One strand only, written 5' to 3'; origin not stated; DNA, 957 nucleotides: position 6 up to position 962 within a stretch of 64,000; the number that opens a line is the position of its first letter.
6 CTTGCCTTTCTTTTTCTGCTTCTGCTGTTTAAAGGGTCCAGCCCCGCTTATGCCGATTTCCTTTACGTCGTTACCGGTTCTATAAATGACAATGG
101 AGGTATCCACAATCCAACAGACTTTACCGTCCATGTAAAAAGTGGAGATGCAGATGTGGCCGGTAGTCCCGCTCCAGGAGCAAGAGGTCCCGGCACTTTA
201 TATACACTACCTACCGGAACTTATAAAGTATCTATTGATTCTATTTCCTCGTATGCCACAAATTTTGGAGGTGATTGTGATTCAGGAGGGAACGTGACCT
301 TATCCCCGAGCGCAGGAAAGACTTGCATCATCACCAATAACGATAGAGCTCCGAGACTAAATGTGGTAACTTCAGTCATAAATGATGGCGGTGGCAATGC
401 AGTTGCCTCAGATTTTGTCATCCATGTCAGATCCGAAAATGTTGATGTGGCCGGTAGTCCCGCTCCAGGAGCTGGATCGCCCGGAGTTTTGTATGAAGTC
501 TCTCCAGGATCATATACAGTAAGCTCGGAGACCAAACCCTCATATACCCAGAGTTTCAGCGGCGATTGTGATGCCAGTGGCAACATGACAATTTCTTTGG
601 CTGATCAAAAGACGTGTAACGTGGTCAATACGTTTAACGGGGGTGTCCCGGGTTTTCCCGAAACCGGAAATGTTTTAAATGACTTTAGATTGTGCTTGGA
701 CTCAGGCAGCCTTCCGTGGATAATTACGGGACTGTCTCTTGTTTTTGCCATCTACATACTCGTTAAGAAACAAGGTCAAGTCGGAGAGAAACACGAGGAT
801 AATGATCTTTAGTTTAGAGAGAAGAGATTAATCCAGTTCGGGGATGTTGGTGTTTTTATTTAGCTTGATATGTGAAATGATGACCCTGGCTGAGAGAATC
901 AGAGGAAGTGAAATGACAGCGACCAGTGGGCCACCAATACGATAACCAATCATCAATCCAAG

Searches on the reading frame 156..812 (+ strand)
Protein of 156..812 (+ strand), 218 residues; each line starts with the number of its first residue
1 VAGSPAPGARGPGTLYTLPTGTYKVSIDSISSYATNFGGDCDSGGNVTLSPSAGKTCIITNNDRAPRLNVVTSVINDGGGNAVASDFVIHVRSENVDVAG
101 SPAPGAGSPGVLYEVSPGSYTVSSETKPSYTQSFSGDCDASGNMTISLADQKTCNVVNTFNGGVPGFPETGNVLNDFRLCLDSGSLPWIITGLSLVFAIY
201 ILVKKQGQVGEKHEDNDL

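Call 37: search_protein_families(library=pfam, proteins=[window:156-812:+], max_evalue=0.001)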
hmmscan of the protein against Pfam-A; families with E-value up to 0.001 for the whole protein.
window:156-812:+ (218 aa): 1 family
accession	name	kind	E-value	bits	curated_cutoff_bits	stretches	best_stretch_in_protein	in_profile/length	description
PF19403.5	SpaA_2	-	1.3e-05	26.1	25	1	63-155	1-95/96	Prealbumin-like fold domain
